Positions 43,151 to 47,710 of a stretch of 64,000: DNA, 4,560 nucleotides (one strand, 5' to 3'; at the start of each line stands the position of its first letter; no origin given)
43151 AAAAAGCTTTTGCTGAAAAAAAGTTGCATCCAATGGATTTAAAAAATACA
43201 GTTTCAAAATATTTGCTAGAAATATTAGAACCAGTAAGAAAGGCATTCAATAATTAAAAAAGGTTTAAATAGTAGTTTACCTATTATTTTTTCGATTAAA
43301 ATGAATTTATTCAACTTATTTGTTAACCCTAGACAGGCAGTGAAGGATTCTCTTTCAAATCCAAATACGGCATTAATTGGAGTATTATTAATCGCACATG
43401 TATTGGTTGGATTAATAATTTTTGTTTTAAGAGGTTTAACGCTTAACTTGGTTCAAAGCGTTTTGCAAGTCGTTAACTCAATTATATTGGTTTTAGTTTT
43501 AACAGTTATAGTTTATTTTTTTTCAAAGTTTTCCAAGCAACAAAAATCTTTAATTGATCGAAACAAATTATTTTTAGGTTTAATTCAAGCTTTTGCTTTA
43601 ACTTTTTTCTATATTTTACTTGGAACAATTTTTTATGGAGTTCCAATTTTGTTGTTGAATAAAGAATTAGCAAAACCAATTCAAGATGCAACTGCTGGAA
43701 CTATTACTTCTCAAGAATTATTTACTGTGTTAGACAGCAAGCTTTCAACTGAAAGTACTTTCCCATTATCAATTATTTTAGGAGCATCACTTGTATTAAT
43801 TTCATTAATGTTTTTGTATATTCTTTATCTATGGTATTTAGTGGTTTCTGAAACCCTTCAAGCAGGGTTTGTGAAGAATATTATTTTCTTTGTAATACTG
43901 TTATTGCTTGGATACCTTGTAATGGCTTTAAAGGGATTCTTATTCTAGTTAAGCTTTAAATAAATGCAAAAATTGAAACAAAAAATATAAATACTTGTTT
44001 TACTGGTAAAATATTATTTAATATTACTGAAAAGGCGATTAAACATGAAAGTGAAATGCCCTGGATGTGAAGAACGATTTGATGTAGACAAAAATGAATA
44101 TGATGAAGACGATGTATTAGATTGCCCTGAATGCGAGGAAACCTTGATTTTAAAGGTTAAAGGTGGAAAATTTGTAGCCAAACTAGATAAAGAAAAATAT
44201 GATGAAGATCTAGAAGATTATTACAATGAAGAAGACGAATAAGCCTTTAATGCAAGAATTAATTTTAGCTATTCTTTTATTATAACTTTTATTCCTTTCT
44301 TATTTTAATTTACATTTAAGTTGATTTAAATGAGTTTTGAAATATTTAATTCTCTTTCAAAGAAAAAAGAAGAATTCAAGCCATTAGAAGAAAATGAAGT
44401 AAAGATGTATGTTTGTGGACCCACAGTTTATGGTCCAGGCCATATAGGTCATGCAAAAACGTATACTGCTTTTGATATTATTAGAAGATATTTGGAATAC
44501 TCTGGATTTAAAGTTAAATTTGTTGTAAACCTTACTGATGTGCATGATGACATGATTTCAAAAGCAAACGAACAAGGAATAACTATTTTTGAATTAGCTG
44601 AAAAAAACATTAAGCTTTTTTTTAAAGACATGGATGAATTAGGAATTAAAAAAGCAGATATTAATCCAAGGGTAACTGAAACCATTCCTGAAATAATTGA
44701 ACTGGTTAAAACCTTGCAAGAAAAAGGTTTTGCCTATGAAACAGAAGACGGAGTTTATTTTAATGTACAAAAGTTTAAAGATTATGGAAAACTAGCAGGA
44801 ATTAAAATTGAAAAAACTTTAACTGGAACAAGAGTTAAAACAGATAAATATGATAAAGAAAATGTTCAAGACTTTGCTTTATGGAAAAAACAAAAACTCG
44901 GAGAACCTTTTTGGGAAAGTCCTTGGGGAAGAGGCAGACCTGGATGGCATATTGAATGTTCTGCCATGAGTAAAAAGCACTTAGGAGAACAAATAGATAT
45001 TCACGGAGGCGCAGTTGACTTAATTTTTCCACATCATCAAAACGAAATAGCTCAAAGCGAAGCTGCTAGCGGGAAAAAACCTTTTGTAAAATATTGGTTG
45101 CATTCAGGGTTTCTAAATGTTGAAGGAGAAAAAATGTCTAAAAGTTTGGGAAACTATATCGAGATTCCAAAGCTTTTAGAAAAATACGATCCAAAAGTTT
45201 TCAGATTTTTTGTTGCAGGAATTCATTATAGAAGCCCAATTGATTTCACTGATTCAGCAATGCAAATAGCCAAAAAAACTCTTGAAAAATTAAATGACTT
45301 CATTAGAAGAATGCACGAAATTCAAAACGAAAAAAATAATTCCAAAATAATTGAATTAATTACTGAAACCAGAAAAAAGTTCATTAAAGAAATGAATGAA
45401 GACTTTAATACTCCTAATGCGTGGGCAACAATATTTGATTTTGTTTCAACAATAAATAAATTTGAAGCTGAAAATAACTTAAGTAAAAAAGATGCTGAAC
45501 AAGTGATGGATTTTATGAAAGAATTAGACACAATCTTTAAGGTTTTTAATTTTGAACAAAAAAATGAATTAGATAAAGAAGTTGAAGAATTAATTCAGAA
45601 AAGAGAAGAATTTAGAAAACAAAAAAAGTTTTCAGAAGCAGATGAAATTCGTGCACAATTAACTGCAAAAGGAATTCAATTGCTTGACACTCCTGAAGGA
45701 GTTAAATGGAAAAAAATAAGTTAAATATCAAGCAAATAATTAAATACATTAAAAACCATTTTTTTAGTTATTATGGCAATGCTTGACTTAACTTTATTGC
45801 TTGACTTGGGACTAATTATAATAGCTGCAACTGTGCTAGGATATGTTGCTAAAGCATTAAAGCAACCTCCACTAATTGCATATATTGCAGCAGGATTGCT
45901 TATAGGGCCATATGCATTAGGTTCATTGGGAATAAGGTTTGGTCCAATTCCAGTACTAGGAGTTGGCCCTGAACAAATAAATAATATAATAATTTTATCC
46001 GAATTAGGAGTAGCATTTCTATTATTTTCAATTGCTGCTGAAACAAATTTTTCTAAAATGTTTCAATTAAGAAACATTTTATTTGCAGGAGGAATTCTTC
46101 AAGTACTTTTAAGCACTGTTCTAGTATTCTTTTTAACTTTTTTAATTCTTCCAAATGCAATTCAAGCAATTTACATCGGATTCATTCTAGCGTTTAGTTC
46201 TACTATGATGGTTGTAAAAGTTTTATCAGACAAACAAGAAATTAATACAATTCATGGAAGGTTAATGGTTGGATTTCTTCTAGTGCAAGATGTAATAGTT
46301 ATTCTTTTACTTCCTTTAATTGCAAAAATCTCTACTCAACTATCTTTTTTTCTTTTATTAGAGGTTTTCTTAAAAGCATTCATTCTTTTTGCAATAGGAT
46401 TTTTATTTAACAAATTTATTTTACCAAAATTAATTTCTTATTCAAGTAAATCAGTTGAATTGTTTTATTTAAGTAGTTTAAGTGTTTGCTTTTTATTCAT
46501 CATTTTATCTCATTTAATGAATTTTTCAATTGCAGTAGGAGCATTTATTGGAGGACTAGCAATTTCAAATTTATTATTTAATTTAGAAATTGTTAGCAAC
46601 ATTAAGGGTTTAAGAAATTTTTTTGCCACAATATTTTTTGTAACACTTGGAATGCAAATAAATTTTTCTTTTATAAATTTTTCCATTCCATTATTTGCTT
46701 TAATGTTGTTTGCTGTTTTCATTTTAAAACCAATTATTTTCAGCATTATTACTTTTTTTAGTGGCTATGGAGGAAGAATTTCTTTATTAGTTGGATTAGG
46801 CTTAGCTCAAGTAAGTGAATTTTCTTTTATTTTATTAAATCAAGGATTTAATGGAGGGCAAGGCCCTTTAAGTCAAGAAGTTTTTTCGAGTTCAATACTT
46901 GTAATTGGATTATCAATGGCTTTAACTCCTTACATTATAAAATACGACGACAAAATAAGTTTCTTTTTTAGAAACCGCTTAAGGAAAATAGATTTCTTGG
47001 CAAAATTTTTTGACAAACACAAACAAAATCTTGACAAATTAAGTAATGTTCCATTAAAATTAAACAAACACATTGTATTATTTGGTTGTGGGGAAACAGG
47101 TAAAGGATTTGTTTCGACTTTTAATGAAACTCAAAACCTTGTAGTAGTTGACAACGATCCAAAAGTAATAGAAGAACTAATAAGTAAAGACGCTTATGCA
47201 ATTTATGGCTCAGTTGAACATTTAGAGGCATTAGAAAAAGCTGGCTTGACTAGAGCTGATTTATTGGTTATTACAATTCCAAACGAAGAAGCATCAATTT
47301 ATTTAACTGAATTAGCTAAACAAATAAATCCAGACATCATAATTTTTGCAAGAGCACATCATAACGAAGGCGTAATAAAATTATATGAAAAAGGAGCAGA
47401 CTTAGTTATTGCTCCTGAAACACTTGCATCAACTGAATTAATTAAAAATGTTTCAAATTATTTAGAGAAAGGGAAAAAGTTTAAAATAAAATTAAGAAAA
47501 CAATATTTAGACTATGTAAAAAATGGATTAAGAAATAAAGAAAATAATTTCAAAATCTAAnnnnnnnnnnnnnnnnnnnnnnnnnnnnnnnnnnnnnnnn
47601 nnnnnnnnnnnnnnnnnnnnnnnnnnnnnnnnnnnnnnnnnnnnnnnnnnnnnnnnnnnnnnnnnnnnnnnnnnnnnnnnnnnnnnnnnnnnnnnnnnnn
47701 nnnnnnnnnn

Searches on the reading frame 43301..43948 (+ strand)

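Call 34: search_protein_families(library=pfam, proteins=[window:43301-43948:+], max_evalue=0.001)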
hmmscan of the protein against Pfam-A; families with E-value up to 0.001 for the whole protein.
window:43301-43948:+ (215 aa): 1 family
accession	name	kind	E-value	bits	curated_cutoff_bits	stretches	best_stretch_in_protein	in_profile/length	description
PF04893.22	Yip1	-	3.7e-05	24.1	28.6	1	5-209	2-171/173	Yip1 domain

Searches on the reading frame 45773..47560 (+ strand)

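Call 34: search_protein_families(library=pfam, proteins=[window:45773-47560:+], max_evalue=0.001)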
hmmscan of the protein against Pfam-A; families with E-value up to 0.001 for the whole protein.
window:45773-47560:+ (595 aa): 3 families
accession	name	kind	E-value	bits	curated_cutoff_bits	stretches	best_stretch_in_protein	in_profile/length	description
PF00999.27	Na_H_Exchanger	-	5.1e-46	157.7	26.2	1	17-388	2-368/375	Sodium/hydrogen exchanger, transmembrane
PF02254.24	TrkA_N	-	3.5e-26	92.3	23.8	1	434-548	1-116/116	TrkA-N domain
PF23443.1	DUF7126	-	0.00056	20.6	28.7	1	457-555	2-97/102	Family of unknown function (DUF7126)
